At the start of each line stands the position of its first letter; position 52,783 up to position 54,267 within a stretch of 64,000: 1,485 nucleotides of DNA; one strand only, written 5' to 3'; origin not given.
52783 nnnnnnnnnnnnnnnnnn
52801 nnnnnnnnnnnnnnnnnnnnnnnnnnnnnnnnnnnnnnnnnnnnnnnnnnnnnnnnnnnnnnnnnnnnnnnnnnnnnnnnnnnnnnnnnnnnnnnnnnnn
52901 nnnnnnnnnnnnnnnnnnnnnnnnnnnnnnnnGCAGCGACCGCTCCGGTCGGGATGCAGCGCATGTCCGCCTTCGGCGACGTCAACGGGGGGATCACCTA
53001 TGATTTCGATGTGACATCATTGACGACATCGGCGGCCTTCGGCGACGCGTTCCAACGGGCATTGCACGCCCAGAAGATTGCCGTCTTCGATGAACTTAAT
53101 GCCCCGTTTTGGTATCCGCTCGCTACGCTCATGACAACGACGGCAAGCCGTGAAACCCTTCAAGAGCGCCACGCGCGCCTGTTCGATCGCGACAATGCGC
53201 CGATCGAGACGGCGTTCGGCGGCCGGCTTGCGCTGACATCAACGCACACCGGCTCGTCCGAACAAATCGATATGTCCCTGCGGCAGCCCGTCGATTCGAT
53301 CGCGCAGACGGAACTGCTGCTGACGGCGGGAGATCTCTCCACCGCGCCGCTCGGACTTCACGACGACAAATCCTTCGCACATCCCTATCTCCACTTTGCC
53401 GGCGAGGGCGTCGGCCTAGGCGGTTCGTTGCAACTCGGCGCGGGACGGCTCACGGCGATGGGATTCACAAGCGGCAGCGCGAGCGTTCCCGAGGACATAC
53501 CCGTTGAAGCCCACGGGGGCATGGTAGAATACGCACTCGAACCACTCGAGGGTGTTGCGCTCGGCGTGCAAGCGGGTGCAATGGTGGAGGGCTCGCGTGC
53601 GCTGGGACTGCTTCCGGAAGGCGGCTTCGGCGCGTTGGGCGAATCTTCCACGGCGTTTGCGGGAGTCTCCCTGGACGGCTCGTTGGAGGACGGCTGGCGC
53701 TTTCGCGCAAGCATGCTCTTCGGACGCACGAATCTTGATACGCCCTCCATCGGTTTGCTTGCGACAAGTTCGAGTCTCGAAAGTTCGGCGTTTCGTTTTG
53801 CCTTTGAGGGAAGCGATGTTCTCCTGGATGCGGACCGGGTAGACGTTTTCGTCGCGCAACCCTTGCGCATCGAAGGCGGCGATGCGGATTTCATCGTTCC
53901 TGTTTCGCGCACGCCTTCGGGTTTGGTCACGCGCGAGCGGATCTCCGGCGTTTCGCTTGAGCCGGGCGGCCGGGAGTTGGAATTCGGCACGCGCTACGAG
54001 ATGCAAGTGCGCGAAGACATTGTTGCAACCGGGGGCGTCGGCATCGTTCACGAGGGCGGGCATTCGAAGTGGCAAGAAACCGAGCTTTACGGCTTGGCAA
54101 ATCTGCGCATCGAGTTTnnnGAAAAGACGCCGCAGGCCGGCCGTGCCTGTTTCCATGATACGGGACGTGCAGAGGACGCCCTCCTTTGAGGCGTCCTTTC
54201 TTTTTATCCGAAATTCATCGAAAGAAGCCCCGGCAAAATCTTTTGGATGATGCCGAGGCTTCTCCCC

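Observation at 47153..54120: Tandem NalP/SphB1-like lipoprotein autotransporter subtilases; upstream copy has a degenerate catalytic Ser motif and an in-frame (GN)n microsatellite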

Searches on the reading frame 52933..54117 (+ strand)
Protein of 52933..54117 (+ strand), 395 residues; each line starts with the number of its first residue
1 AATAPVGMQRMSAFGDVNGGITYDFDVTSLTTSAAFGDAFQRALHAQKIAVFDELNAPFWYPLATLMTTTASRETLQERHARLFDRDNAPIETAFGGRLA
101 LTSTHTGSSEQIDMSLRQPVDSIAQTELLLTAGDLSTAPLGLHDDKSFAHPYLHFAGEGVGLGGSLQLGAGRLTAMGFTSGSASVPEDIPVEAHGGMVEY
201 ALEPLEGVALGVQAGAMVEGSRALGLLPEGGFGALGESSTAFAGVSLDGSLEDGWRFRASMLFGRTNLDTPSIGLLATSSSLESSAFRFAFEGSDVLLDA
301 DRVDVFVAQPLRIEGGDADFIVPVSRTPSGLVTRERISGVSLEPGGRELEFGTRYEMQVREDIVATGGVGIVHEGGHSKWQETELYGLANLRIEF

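Call 34: search_protein_families(library=pfam, proteins=[window:52933-54117:+], max_evalue=10)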
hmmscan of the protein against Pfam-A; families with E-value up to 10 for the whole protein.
window:52933-54117:+ (395 aa): 0 families

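Call 42: search_protein_representatives(alignment_id=A6)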
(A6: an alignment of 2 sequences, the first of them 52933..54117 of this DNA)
Query: 2 sequences, 417 profile positions. Proteins with E-value up to 0.001 (for the whole library): 1736; up to 1e-10: 761; up to 1e-30: 38. The best 150 are listed.
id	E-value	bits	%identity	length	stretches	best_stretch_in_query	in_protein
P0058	1.2e-226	768.9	-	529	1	20-417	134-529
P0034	7.5e-181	618.0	-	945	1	3-417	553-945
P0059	2.4e-150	517.5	-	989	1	1-417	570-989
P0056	2.4e-117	408.8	-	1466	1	18-417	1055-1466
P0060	1.5e-111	389.7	-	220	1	198-417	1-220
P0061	2.8e-103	362.5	-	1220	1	4-417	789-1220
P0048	6.8e-90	318.4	-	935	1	1-417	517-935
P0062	2.3e-81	290.3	-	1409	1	8-417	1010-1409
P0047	1.9e-78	280.7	-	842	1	1-417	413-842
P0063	3.1e-54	200.9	-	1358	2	161-417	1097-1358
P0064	3.4e-53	197.5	-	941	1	13-417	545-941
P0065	2.8e-44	168.1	-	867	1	1-417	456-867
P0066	2.0e-43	165.3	-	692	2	203-417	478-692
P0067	1.3e-42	162.6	-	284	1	156-417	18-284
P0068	4.1e-40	154.4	-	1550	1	2-417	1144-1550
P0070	1.1e-39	153.0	-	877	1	2-384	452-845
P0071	2.1e-38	148.8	-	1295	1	1-403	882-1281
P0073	4.7e-37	144.3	-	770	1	1-416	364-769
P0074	5.4e-37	144.1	-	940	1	5-413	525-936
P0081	1.6e-33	132.7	-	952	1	1-415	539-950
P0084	2.5e-32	128.7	-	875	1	2-417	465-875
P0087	5.4e-31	124.4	-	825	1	2-408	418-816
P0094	6.3e-30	120.8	-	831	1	3-380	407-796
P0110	2.4e-27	112.3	-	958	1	1-417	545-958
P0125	2.9e-26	108.8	-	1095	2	177-407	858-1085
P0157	1.8e-24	102.9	-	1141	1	1-409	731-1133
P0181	1.3e-23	100.1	-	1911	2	177-403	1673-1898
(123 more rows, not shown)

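Call 46: search_protein_families(library=pfam, alignment_id=A8, max_evalue=0.001)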
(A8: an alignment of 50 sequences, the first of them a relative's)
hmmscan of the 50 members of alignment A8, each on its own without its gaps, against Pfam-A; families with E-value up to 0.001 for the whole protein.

A. member 1, P0064 (941 aa): 1 family
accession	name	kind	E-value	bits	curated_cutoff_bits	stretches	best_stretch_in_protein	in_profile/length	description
PF00082.27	Peptidase_S8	-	3.6e-27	95.8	21.8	1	84-528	1-288/288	Subtilase family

B. families by the number of members that match (of 50 scanned): 13 families
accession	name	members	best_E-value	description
PF00082.27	Peptidase_S8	48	7e-57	Subtilase family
PF12796.13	Ank_2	5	8.7e-31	Ankyrin repeats (3 copies)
PF00023.36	Ank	5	6.4e-23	Ankyrin repeat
PF13637.12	Ank_4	4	6.6e-20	Ankyrin repeats (many copies)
PF13857.12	Ank_5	4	8.1e-20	Ankyrin repeats (many copies)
PF13606.12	Ank_3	4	4.3e-14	Ankyrin repeat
PF00041.27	fn3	1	2.3e-19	Fibronectin type III domain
PF05345.18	He_PIG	1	6.3e-12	Putative Ig domain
PF03160.20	Calx-beta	1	2.2e-11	Calx-beta domain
PF13173.12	AAA_14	1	2.6e-07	AAA domain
PF04966.18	OprB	1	7e-07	Carbohydrate-selective porin, OprB family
PF20080.4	ALTTAQ_rpt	1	0.00026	ALTTAQ repeat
PF24521.3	Ank_KRIT1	1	0.00056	KRIT1 ankyrin-repeats domain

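Call 47: search_solved_structures(query=A6, max_evalue=10, show_alignments=0)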
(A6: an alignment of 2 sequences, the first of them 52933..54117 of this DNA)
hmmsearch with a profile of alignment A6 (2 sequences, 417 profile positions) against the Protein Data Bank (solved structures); distinct sequences matched with E-value up to 10: 1.
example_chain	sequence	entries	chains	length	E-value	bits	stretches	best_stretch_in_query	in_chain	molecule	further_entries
2zsj_A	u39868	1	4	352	0.057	15.5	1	176-249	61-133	Threonine synthase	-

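Call 57: list_cluster_members(proteins=[P0064, P0065, P0070, P0073, P0074, P0081, P0084, P0087, P0094, P0110])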
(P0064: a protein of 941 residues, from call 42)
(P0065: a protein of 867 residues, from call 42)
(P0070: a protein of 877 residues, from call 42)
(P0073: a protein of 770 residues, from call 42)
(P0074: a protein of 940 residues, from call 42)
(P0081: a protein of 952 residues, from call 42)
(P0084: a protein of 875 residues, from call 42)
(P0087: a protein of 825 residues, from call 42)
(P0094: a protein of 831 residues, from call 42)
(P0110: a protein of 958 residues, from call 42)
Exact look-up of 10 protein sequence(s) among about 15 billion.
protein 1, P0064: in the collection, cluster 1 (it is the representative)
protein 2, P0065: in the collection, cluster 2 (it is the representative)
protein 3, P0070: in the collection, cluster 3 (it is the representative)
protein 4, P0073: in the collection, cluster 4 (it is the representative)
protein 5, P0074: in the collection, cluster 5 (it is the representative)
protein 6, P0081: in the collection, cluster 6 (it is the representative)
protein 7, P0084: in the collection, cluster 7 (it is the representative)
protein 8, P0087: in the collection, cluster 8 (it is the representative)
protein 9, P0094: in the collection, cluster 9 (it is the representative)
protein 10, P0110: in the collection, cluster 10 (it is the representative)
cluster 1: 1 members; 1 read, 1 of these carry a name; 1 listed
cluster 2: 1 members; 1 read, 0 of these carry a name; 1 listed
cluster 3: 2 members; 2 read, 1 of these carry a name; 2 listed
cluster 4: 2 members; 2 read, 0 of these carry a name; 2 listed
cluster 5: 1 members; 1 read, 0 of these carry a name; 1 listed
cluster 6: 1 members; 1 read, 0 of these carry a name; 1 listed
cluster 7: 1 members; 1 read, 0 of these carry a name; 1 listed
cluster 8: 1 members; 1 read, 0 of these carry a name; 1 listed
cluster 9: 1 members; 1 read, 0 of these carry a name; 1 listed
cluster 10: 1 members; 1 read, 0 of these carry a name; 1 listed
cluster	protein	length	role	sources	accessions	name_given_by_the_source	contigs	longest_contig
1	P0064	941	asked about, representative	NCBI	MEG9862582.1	MAG: S8 family serine peptidase [Parvularculales bacterium]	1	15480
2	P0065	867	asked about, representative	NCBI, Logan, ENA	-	-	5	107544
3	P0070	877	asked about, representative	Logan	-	-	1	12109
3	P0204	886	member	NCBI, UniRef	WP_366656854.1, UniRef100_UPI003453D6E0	S8 family peptidase [Fodinicurvata sp. EGI_FJ10296] | S8 family peptidase n=1 Tax=Fodinicurvata sp. EGI_FJ10296 TaxID=3231908 ...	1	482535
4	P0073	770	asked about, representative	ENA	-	-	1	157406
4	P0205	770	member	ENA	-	-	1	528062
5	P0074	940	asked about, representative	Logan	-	-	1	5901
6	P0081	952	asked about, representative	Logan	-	-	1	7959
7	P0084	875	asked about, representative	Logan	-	-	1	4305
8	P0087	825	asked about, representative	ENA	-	-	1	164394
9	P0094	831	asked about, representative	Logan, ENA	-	-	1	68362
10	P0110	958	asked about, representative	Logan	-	-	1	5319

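Call 69: search_protein_families(library=pfam, proteins=[P0181, P0068, P0062, P0063, P0071, P0157, P0125], max_evalue=0.001)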
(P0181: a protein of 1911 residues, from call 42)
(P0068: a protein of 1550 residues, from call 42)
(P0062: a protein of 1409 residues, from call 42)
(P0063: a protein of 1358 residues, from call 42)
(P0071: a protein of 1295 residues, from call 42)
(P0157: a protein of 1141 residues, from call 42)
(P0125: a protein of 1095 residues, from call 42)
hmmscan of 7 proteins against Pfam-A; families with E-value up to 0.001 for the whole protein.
P0181 (1911 aa): 1 family
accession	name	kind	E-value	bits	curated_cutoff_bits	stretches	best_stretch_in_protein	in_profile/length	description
PF00082.27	Peptidase_S8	-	1.8e-16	60.7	21.8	1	1275-1540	56-288/288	Subtilase family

P0068 (1550 aa): 3 families
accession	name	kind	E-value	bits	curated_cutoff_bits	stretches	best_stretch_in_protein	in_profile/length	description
PF00082.27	Peptidase_S8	-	1.8e-37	129.6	21.8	1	813-1137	1-288/288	Subtilase family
PF00041.27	fn3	-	2.3e-19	69.8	25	3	138-222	2-83/84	Fibronectin type III domain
PF05345.18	He_PIG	-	6.3e-12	46.2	24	1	573-655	8-95/96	Putative Ig domain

P0062 (1409 aa): 0 families

P0063 (1358 aa): 1 family
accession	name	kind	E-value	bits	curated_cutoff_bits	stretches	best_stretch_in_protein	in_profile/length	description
PF00082.27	Peptidase_S8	-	3.9e-26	92.5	21.8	1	556-924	1-276/288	Subtilase family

P0071 (1295 aa): 2 families
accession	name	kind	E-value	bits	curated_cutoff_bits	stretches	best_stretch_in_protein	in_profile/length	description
PF00082.27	Peptidase_S8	-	3.5e-24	86.1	21.8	1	538-876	1-288/288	Subtilase family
PF03160.20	Calx-beta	-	2.2e-11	44.3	27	1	239-349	5-119/119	Calx-beta domain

P0157 (1141 aa): 6 families
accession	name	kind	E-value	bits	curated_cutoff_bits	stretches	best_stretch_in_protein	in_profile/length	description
PF00082.27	Peptidase_S8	-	7.9e-36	124.3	21.8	1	444-725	1-288/288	Subtilase family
PF13637.12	Ank_4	-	1.3e-15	57.5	22.7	2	70-117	2-49/50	Ankyrin repeats (many copies)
PF12796.13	Ank_2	-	8.7e-15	55.5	27.3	1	36-119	2-82/90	Ankyrin repeats (3 copies)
PF00023.36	Ank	-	5.3e-12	45.7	21.1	1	64-96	1-33/33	Ankyrin repeat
PF13857.12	Ank_5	-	7.1e-09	36.3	27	1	52-105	3-56/56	Ankyrin repeats (many copies)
PF13606.12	Ank_3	-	4.4e-05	23.9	22.3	0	67-93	4-30/30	Ankyrin repeat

P0125 (1095 aa): 1 family
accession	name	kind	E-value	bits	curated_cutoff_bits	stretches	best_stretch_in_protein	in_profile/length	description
PF00082.27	Peptidase_S8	-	1e-37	130.5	21.8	2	43-406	1-288/288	Subtilase family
